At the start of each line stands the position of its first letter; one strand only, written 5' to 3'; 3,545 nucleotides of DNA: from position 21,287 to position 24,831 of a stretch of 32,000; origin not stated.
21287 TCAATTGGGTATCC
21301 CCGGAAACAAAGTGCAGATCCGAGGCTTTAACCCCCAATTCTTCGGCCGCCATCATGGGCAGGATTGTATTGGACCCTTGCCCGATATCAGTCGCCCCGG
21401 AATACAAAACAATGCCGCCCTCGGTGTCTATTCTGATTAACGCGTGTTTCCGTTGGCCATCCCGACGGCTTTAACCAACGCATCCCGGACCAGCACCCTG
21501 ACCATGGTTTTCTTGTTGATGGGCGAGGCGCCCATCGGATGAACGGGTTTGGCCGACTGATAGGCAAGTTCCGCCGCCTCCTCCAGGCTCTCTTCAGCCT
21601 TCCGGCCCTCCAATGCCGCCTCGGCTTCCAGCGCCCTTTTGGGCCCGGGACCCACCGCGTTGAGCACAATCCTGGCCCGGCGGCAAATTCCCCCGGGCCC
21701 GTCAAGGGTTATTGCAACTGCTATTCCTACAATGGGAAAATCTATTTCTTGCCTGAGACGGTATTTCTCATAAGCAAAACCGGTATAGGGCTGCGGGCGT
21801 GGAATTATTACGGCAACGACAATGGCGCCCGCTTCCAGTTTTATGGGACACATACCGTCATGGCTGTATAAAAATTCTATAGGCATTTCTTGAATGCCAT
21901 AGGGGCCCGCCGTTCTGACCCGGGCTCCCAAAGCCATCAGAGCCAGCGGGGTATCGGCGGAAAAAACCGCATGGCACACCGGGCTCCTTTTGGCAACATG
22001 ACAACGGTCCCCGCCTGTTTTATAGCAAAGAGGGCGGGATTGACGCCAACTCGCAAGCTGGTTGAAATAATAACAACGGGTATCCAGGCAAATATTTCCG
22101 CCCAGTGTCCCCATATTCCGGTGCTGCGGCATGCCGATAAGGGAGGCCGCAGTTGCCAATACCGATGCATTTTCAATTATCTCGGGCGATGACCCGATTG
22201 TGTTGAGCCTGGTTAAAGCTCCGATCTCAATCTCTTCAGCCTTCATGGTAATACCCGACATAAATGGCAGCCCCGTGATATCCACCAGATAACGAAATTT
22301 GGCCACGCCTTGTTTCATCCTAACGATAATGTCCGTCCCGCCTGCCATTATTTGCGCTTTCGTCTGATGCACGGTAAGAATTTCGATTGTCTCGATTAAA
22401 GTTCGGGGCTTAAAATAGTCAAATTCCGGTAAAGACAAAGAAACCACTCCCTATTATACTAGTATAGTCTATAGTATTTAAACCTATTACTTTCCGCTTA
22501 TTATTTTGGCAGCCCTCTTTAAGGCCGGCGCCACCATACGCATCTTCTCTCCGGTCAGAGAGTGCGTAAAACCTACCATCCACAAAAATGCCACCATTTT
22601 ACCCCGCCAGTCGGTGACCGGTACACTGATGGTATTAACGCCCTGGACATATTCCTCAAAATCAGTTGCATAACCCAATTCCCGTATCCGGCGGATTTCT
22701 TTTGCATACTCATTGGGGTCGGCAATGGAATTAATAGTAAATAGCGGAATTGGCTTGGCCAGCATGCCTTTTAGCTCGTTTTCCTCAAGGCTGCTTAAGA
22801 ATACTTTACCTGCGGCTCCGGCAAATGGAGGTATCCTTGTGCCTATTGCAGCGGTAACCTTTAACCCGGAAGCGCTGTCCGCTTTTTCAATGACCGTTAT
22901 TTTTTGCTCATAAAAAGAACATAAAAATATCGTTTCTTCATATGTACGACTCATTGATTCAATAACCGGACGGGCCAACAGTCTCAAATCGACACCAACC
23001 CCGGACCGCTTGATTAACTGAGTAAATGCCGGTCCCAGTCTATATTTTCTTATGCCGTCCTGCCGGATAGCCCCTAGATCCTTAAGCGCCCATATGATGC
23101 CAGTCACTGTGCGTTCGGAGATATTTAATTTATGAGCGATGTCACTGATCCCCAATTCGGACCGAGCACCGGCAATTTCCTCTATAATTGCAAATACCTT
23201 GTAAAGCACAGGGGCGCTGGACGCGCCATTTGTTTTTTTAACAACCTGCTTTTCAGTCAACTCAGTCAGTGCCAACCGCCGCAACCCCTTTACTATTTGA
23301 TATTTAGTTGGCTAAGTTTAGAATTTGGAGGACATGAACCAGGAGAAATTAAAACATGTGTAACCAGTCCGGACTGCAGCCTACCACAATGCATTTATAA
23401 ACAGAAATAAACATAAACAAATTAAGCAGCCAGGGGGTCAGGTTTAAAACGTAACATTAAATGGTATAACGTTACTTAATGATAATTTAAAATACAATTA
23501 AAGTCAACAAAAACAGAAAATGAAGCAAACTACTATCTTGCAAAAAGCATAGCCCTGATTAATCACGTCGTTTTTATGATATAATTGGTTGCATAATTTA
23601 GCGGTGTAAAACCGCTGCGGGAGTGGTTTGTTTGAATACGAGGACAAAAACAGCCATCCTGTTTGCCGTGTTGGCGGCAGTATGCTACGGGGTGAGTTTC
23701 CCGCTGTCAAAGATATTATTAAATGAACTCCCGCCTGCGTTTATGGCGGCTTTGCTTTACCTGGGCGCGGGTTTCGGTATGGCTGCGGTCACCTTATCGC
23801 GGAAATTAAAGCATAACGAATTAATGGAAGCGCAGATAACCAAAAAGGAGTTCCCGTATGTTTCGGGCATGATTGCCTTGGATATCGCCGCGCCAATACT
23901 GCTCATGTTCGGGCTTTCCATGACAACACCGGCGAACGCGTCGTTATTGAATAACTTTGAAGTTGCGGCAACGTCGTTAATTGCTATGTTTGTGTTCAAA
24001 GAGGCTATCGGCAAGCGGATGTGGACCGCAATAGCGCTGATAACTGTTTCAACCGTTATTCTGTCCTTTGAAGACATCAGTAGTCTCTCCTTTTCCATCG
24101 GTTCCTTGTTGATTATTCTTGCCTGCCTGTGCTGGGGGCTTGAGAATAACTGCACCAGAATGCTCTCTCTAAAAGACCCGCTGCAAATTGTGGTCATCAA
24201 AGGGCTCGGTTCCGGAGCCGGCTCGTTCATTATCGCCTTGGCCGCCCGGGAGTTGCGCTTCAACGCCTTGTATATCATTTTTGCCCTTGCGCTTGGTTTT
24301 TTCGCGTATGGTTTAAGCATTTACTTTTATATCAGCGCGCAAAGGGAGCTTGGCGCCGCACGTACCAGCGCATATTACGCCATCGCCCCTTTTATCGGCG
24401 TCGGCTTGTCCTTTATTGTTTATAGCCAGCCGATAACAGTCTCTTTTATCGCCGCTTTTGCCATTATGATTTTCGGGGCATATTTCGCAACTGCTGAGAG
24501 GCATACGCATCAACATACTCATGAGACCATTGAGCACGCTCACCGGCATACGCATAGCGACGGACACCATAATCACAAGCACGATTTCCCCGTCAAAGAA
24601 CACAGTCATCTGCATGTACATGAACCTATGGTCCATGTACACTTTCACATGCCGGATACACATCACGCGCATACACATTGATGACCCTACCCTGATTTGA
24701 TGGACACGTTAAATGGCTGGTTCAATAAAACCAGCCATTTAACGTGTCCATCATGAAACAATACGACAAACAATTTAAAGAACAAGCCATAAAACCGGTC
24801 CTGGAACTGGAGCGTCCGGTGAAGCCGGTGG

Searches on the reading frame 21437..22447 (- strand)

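Call 29: search_protein_families(library=pfam, proteins=[window:21437-22447:-], max_evalue=0.001)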
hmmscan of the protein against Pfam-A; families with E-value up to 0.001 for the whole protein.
window:21437-22447:- (336 aa): 2 families
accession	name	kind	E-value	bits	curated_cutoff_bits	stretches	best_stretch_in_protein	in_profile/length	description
PF00941.27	FAD_binding_5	-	5.8e-39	134.1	27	1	8-218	2-170/170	FAD binding domain in molybdopterin dehydrogenase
PF03450.22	CO_deh_flav_C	-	1e-15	58.2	25.5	1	226-325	3-100/102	CO dehydrogenase flavoprotein C-terminal domain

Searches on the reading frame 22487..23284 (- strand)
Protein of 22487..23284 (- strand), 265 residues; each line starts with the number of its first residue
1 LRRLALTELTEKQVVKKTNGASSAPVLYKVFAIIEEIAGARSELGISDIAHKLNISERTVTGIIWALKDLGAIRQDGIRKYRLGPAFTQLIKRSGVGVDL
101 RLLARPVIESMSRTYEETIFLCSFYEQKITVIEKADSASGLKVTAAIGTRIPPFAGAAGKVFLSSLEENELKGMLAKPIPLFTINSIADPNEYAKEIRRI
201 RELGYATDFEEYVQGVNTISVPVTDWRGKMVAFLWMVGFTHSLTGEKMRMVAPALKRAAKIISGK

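Call 29: search_protein_families(library=pfam, proteins=[window:22487-23284:-], max_evalue=0.001)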
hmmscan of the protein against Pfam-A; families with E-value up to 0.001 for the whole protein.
window:22487-23284:- (265 aa): 2 families
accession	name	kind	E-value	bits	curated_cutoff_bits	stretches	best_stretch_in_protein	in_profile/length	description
PF01614.24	IclR_C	-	4.8e-30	104.8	24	1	98-263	7-173/174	Bacterial transcriptional regulator IclR C-terminal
PF09339.16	HTH_IclR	-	4.8e-05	23.5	22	1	28-77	3-52/52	IclR helix-turn-helix domain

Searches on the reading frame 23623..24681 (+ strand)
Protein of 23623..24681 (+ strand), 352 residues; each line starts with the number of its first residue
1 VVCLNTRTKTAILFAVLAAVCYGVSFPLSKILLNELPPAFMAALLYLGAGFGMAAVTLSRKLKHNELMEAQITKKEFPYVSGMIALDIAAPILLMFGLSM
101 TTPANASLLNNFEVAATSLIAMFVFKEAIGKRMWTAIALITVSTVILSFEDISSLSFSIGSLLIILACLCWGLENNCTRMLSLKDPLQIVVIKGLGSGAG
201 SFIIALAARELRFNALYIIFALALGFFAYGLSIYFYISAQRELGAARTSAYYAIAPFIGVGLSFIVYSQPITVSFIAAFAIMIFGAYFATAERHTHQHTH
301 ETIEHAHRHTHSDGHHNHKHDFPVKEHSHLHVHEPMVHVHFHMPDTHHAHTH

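Call 29: search_protein_families(library=pfam, proteins=[window:23623-24681:+], max_evalue=0.001)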
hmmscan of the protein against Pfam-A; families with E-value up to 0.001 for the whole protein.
window:23623-24681:+ (352 aa): 1 family
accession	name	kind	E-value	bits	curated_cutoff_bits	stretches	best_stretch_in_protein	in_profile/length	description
PF00892.27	EamA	-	1.2e-28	100.5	28.2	2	10-148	2-134/135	EamA-like transporter family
